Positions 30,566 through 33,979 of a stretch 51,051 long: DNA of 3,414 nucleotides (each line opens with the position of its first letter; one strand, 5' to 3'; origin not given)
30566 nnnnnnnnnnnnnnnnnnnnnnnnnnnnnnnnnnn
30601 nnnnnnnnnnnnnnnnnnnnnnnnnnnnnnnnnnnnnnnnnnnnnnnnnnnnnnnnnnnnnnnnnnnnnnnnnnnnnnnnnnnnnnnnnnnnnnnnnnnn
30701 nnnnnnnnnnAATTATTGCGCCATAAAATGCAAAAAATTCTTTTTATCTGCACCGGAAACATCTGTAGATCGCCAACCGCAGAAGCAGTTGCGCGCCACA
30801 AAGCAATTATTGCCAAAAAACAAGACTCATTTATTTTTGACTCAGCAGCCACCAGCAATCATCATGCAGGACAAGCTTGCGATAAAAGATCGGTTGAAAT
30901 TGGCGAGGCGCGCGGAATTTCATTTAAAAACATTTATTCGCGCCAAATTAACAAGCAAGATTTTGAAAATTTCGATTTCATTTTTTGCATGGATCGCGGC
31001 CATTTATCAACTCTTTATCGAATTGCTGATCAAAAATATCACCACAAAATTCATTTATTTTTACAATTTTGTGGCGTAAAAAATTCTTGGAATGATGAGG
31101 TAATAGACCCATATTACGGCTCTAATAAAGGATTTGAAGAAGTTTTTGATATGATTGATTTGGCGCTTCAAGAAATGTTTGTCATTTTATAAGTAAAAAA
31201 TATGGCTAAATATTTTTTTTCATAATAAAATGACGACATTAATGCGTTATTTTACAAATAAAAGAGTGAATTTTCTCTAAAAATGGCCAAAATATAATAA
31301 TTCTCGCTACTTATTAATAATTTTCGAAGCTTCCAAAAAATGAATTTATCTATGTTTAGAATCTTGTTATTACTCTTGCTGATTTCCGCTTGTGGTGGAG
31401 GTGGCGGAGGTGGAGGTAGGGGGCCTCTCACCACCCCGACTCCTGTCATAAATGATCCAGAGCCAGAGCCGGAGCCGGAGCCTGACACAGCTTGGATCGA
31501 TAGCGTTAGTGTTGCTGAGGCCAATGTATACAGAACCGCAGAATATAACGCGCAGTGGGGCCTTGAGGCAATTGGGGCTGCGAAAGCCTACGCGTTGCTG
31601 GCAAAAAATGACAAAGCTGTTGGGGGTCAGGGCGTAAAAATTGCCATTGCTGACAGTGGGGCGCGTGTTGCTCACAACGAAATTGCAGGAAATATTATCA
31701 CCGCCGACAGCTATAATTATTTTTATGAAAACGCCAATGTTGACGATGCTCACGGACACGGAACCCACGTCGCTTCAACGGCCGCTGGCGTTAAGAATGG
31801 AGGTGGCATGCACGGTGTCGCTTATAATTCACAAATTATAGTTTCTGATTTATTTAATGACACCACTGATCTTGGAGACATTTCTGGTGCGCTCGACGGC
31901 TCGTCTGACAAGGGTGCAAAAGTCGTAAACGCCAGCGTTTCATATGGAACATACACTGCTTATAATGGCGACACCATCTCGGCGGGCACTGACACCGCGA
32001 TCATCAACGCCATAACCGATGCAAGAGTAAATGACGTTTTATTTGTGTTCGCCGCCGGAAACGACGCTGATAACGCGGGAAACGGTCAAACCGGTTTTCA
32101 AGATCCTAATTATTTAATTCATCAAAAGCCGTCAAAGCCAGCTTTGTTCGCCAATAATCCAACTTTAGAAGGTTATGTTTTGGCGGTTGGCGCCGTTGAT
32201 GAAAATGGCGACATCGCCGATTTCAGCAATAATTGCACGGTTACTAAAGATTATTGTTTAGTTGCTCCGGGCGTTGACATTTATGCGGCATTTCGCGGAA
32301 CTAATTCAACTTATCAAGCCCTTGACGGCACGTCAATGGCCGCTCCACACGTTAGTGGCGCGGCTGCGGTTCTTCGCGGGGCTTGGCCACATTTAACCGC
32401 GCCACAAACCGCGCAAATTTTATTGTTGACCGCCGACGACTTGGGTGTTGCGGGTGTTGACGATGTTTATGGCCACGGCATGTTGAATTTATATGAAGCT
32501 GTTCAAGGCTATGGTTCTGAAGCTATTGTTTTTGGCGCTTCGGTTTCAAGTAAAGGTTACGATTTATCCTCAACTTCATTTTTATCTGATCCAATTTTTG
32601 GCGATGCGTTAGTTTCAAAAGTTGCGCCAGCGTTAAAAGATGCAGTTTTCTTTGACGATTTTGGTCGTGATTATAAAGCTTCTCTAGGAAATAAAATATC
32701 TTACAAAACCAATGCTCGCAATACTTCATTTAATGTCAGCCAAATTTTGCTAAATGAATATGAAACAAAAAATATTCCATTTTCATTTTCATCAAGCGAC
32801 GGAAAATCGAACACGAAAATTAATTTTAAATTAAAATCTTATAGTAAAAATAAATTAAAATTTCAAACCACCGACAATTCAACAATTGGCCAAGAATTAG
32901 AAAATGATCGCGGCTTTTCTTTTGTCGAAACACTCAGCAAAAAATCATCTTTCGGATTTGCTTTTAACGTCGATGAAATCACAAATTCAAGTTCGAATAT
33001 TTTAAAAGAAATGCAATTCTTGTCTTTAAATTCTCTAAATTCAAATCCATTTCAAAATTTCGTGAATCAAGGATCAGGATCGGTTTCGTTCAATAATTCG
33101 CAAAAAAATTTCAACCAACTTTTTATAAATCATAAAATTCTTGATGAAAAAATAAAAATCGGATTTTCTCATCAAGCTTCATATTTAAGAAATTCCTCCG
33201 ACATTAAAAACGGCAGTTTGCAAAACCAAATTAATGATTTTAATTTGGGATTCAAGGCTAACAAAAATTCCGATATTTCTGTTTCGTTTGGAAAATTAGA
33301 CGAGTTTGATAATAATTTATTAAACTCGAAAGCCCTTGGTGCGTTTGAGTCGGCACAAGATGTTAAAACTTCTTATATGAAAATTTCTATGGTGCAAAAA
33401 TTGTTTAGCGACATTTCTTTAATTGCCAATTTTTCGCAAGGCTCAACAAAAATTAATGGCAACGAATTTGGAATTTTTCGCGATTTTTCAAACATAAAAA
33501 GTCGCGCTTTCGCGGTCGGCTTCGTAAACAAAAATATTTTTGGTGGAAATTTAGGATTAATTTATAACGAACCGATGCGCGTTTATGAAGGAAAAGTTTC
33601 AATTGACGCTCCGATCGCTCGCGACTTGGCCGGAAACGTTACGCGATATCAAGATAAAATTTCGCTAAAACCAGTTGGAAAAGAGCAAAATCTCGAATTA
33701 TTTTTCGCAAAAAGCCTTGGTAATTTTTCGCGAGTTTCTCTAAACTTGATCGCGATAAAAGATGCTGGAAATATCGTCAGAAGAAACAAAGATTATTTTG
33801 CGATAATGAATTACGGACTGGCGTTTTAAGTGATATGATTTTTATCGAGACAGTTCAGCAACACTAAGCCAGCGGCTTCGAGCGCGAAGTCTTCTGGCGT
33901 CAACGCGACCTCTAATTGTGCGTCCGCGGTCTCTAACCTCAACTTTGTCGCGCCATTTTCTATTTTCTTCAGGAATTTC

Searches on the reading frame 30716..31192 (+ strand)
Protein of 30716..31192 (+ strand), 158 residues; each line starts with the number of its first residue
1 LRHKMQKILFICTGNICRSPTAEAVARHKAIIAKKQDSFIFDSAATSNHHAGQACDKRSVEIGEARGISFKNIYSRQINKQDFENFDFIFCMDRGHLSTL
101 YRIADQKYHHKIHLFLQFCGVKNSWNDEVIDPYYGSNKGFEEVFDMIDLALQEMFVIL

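Call 47: search_protein_families(library=pfam, proteins=[window:30716-31192:+], max_evalue=0.00001)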
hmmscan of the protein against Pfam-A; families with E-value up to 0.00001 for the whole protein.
window:30716-31192:+ (158 aa): 1 family
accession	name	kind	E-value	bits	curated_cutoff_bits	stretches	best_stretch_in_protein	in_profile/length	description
PF01451.26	LMWPc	-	4.1e-37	128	23.2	1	8-154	1-143/144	Low molecular weight phosphotyrosine protein phosphatase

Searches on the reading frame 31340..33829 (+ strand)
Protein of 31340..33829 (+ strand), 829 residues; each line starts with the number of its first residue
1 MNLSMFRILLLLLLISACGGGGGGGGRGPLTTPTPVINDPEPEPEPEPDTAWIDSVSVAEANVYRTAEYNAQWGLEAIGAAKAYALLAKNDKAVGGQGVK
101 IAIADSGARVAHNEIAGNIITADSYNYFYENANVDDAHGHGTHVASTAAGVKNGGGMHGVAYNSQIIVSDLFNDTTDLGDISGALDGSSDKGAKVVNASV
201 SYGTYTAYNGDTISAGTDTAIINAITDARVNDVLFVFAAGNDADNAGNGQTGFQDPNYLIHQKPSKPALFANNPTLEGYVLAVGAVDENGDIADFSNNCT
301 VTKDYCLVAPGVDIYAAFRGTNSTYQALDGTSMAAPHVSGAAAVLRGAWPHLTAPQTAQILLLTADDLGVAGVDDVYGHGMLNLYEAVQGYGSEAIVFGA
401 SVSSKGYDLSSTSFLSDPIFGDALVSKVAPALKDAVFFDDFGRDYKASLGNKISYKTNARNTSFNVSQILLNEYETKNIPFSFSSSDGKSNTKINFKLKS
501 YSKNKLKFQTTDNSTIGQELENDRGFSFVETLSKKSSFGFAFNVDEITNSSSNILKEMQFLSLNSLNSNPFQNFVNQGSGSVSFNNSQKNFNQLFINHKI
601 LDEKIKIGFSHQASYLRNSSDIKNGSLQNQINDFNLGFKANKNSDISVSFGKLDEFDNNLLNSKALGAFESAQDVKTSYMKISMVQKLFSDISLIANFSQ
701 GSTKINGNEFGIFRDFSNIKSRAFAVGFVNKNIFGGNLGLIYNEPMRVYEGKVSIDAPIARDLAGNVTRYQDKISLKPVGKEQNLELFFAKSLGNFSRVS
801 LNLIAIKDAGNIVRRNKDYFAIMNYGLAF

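Call 47: search_protein_families(library=pfam, proteins=[window:31340-33829:+], max_evalue=0.00001)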
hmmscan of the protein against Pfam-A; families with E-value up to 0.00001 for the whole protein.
window:31340-33829:+ (829 aa): 1 family
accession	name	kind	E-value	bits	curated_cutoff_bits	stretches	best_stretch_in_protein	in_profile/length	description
PF00082.27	Peptidase_S8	-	7.5e-46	157.2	21.8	1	96-380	1-288/288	Subtilase family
